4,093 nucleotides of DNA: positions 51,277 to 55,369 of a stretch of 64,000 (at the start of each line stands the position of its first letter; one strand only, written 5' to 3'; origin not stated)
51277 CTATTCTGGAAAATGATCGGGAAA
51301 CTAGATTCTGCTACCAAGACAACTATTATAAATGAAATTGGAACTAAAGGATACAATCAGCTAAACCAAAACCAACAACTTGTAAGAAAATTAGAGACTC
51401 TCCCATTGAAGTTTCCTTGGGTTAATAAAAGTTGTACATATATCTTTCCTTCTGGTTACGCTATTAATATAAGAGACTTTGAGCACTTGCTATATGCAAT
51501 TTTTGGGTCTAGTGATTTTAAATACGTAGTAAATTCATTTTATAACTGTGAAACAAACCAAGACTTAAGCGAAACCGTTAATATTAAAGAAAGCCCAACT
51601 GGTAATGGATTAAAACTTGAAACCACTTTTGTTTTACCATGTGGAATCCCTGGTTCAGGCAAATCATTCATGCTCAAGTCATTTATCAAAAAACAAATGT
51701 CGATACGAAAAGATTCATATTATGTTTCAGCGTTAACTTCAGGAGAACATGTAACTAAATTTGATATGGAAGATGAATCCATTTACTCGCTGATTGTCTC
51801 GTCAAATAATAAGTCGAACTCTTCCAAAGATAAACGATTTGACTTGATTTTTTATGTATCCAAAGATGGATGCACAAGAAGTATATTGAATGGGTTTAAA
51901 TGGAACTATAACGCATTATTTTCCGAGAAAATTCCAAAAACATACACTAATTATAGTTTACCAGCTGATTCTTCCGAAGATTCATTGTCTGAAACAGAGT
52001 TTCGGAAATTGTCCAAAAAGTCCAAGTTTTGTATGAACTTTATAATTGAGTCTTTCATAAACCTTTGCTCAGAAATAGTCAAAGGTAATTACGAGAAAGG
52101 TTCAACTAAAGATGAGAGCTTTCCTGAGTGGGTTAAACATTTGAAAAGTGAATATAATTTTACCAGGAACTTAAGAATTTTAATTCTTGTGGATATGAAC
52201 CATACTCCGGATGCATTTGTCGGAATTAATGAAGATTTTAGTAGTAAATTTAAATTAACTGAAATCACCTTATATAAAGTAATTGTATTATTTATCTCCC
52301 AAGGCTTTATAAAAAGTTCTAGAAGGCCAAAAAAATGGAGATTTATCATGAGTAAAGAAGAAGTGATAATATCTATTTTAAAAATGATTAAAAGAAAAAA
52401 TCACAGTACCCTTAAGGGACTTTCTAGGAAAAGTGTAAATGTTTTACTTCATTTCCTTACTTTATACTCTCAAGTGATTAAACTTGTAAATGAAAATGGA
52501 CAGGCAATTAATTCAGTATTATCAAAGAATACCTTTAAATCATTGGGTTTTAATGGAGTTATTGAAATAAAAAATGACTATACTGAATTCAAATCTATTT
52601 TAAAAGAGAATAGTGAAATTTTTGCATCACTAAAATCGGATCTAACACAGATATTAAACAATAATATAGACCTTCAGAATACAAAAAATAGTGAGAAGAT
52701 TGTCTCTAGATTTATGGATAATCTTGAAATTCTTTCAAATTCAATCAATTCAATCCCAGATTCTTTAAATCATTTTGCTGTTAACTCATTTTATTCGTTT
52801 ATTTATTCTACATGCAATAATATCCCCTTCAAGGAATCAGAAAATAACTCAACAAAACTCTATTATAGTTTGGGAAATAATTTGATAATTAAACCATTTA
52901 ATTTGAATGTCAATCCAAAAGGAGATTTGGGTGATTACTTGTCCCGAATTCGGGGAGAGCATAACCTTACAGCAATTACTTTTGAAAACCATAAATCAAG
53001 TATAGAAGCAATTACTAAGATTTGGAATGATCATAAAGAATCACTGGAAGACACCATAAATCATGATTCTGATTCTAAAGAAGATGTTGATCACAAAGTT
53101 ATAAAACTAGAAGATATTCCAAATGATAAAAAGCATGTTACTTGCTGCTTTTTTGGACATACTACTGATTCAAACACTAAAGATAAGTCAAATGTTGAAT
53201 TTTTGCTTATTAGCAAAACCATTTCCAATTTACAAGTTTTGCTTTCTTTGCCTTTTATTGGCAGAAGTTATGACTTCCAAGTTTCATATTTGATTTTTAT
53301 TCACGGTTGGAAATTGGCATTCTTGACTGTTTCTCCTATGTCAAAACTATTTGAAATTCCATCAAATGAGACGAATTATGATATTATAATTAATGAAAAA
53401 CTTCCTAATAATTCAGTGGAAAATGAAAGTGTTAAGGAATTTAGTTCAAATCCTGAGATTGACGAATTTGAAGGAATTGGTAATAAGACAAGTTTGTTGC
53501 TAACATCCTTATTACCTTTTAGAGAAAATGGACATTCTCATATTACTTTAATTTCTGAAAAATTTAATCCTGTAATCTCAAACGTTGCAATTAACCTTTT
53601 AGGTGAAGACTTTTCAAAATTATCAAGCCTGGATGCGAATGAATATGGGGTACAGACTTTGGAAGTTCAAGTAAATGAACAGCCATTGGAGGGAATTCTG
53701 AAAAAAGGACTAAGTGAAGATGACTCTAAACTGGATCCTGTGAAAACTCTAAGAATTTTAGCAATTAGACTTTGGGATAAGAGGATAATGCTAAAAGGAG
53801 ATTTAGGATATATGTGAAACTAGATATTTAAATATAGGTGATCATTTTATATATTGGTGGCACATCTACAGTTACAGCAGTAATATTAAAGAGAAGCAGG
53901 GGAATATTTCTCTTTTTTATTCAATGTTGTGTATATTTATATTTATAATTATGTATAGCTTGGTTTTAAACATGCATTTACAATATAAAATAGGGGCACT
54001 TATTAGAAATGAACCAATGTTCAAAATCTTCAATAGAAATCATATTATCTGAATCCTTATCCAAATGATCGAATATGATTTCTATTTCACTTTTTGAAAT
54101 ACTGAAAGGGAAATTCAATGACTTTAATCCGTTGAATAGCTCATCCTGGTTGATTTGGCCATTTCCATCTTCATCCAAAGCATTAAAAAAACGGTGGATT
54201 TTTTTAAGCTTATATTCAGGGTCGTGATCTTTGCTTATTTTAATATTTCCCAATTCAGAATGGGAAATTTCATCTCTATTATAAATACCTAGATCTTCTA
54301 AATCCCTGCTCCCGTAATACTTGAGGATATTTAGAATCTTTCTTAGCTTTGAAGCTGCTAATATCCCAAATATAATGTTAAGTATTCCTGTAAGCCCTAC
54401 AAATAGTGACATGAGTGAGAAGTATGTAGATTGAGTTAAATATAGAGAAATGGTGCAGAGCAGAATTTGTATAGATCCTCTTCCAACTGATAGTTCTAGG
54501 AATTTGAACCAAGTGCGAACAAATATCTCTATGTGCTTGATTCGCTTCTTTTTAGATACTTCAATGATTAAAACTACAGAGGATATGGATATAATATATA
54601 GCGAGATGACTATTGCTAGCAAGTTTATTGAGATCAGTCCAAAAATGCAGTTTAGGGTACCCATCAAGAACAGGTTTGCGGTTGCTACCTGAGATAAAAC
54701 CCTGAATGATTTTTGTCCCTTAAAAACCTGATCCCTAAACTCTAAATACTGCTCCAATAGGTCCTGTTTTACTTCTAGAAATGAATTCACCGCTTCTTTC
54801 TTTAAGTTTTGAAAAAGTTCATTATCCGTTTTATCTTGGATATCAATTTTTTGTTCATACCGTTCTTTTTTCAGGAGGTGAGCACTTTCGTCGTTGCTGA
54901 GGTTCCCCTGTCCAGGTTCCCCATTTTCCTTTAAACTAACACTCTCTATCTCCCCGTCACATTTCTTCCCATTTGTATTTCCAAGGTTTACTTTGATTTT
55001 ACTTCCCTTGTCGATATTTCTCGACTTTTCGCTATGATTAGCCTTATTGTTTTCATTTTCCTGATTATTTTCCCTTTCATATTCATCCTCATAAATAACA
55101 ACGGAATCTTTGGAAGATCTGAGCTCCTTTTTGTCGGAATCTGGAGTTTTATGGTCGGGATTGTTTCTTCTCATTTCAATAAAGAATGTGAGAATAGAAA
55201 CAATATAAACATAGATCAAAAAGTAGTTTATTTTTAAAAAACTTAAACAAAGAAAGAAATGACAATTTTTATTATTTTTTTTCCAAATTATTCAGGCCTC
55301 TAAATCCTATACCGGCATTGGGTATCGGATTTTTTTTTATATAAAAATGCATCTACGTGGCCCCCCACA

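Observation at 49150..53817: Fungal/plant-type (Trl1-like) tRNA ligase with ligase, kinase and CPD domains in an apicomplexan-like genome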

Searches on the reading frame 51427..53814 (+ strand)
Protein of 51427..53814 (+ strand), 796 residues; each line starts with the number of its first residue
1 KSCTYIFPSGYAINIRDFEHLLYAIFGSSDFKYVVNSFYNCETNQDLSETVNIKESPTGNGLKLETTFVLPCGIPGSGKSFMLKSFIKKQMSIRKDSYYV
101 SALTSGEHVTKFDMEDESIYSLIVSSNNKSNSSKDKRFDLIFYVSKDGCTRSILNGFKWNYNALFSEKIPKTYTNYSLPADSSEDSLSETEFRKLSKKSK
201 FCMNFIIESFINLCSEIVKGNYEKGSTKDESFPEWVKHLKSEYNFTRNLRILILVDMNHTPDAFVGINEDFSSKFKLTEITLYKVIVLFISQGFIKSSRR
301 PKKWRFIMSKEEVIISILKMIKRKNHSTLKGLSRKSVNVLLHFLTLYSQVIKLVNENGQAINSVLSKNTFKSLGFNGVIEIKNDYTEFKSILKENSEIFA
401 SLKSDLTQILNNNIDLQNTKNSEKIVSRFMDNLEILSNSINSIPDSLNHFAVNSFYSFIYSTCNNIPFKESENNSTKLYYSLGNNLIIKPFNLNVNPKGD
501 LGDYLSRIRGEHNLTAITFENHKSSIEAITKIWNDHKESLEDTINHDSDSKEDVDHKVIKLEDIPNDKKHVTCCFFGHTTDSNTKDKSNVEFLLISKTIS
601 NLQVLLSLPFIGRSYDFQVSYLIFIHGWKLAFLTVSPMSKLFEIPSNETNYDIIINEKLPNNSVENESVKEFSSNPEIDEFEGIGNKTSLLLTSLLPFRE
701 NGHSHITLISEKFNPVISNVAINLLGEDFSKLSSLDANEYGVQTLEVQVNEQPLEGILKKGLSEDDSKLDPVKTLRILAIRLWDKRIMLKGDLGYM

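Call 17: search_solved_structures(query=A3, max_evalue=10, show_alignments=2)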
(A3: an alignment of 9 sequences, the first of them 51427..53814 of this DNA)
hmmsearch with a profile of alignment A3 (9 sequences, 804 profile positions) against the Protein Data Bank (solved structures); distinct sequences matched with E-value up to 10: 8.
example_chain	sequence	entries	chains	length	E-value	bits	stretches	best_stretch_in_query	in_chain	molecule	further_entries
3kdq_A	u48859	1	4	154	0.0043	18.6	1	407-524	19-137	uncharacterized conserved protein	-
6jim_A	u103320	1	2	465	0.14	13.6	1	70-110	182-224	helicase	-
3jqh_A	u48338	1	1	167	0.16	13.4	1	403-486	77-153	C-type lectin domain family 4 member M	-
5j10_A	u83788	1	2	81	0.45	11.9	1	389-454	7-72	peptide design 2L4HC2_24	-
7y38_Y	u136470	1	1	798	0.48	11.8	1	70-107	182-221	Protease nsP2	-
9d8a_A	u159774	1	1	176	0.57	11.6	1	69-91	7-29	Rhizopus azygosporus Kinase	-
9nzg_A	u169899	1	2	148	1.3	10.4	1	355-470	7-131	De novo designed protein, EPIC Q51N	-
9nze_A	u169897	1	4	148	1.5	10.2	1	355-470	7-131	De novo designed protein, EPIC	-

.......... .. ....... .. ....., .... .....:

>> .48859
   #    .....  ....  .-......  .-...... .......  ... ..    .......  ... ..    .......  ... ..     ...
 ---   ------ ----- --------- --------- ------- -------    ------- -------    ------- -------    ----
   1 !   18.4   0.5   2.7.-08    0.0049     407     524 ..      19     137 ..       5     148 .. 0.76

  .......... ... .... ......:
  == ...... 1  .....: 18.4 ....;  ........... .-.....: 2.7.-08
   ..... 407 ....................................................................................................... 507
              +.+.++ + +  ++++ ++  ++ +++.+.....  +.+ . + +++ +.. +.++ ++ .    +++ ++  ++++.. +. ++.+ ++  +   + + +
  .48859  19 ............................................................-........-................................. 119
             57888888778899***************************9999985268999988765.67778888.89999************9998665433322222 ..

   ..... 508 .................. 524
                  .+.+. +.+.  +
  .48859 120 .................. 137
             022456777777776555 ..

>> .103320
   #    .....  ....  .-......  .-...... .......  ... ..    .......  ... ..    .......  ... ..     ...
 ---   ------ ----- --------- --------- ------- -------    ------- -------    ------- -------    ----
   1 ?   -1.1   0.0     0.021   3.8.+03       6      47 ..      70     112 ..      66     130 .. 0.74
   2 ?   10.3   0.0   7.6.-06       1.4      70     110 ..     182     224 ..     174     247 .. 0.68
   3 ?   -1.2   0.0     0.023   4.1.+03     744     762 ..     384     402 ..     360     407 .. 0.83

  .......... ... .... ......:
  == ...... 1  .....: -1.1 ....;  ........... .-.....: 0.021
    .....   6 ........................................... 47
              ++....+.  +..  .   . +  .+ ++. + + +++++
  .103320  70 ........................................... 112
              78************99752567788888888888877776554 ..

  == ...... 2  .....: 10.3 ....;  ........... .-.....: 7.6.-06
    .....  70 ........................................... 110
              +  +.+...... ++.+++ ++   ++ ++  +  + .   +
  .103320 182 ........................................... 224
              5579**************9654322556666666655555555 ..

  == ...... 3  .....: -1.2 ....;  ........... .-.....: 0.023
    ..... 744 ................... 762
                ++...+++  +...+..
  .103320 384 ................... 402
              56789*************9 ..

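Call 31: predict_structure(alignment_id=A3)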
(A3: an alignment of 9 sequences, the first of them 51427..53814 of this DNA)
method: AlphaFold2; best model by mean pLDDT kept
length: 796 residues; sequences in the alignment: 9
mean_pLDDT: 45.5   pTM: 0.40
mean pLDDT of the five models: 45.5, 42.8, 41.0, 39.0, 34.3
residues with pLDDT >= 90: 0; 70-90: 96; 50-70: 203; < 50: 497
segments of 3 or more residues with pLDDT < 50: 1-32, 36-80, 129-135, 168-190, 223-230, 259-288, 291-309, 325-330, 345-384, 419-421, 445-448, 461-517, 548-619, 626-739, 748-771, 793-796
pLDDT, mean of each block of 10 residues (from residue 1): 31 36 38 46 32 27 23 33 66 71 75 72 67 54 76 68 59 33 40 59 73 67 42 73 60 57 29 25 45 33 37 62 50 57 46 38 42 35 53 79 74 55 72 81 52 51 34 25 22 25 28 40 65 69 54 41 38 27 24 21 25 45 46 29 24 29 27 28 25 23 36 33 33 40 54 42 42 55 53 44
secondary structure, 60 per line:
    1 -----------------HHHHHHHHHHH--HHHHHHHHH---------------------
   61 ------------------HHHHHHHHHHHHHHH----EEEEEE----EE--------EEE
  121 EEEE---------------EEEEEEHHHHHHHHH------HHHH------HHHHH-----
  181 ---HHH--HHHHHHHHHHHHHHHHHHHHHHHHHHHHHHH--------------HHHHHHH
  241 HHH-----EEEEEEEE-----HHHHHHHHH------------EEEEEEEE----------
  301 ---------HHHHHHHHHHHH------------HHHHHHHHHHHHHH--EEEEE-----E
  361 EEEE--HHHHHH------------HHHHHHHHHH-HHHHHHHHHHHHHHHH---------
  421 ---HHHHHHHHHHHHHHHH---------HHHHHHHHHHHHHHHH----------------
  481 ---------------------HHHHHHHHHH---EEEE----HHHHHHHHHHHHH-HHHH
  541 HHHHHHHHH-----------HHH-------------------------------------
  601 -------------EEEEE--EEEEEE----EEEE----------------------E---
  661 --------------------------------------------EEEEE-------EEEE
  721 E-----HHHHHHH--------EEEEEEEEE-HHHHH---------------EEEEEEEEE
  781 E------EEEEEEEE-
elements in order (helices of 4 or more, strands of 3 or more residues): H18-28 H31-39 H79-93 E98-103 E118-124 E140-145 H146-154 H161-164 H171-175 H189-219 H234-243 E249-256 H262-270 E283-290 H310-321 H334-347 E350-354 E360-364 H367-372 H385-394 H396-411 H424-439 H449-464 H502-511 E515-518 H523-535 H537-549 E614-618 E621-626 E631-634 E705-709 E717-721 H727-733 E742-750 H752-756 E772-781 E788-795

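Call 33: fold_search(model_id=the predicted structure, library=pdb)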
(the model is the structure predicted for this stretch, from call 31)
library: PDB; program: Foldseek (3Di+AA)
matches with E <= 10: 90; with E <= 0.001: 0
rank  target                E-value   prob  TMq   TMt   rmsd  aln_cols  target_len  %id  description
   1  4xek_A                7.4e-01  0.23  0.08  0.32  11.8       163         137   12  Pyk2-FAT domain in complex with leupaxin LD4 motif (released 2015-12-30)
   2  3gm3                  8.6e-01  0.25  0.08  0.35  10.3       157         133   11  Crystal Structure of the Focal Adhesion Targeting (FAT) Domain of Pyk2 (released 2009-05-05)
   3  3gm1_A                1.7e+00  0.18  0.07  0.28  10.7       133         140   11  Crystal Structure of the Focal Adhesion Targeting (FAT) Domain of Pyk2 in Complex with Paxillin LD4 Motif-Derived Pept (released 2009-05-05)
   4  4r32_A                1.7e+00  0.13  0.07  0.31  12.3       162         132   10  Crystal Structure Analysis of Pyk2 and Paxillin LD motifs (released 2014-09-17)
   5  4xev_D                1.8e+00  0.14  0.08  0.30  12.0       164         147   10  Fusion of Pyk2-FAT domain with Leupaxin LD1 motif, complexed with Leupaxin LD4 peptide (released 2015-12-30)
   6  5yjc_B                1.8e+00  0.03  0.09  0.18  17.2       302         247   12  Structural insights into the CRISPR-Cas-associated ribonuclease activity of Staphylococcus epidermidis Csm6 (released 2018-10-17)
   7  6twn_B                2.2e+00  0.06  0.07  0.14  12.0       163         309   10  Crystal structure of Talin1 R7R8 in complex with CDK1 (206-223) (released 2021-05-12)
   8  4xef_D                2.3e+00  0.14  0.08  0.35  10.5       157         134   11  Pyk2-FAT complexed with Leupaxin LD motif LD1 (released 2015-12-23)
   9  4xef_A                2.4e+00  0.13  0.08  0.34  10.2       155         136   11  Pyk2-FAT complexed with Leupaxin LD motif LD1 (released 2015-12-23)
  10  9a2x_MODEL_1_A        2.4e+00  0.03  0.06  0.09  45.1       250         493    8  Model of E. coli TolC by in-cell photo-crosslinking MS and deep learning (released 2023-02-24)
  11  3u3f_B                2.7e+00  0.11  0.08  0.34  10.5       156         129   11  Structural basis for the interaction of Pyk2 PAT domain with paxillin LD motifs (released 2012-10-24)
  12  7drw_L                2.9e+00  0.08  0.06  0.20  15.9       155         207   12  Bovine 20S immunoproteasome in complex with two human PA28alpha-beta activators (released 2021-01-20)
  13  7w8i                  2.9e+00  0.05  0.06  0.20  10.3       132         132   11  Crystal structure of Zn bound human Focal Adhesion Targeting (FAT) domain of the Focal Adhesion Kinase (released 2022-12-21)
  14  4b08                  2.9e+00  0.01  0.09  0.09  21.2       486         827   10  Yeast DNA polymerase alpha, Selenomethionine protein (released 2013-02-27)
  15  1k05_B                3.2e+00  0.05  0.08  0.24  12.4       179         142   10  Crystal structure of the Focal Adhesion Targeting Domain of Focal Adhesion Kinase (released 2002-01-30)
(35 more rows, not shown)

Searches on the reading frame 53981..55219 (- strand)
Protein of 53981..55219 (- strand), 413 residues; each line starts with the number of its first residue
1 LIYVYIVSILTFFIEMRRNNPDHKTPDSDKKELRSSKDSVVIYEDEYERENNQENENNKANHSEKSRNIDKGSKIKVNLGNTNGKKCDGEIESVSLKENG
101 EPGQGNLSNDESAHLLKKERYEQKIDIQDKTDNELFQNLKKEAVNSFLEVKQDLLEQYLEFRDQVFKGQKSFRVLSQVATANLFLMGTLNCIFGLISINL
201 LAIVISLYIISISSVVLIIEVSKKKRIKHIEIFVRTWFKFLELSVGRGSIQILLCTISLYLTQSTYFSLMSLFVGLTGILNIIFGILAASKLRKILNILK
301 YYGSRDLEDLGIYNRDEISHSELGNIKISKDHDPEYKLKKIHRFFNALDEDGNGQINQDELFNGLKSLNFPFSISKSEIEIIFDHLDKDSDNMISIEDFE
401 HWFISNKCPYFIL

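Call 79: search_protein_families(library=pfam, proteins=[window:53981-55219:-], max_evalue=0.001)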
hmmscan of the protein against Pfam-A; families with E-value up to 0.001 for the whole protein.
window:53981-55219:- (413 aa): 6 families
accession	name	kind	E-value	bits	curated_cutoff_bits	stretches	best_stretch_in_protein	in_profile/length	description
PF13499.12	EF-hand_7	-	2.4e-12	47.5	30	1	339-403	2-66/67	EF-hand domain pair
PF13405.12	EF-hand_6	-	9.4e-11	40.9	25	1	341-368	2-29/30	EF-hand domain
PF00036.39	EF-hand_1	-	1.4e-09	37.3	25.4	1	341-368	2-29/29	EF hand domain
PF13833.12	EF-hand_8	-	4.1e-06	26.9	28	0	345-363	31-49/54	EF-hand domain pair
PF08507.15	COPI_assoc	-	3e-05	24.5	30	1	172-285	4-106/130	COPI associated protein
PF13202.12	EF-hand_5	-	0.00023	20.9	25.9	0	344-361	4-21/25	EF hand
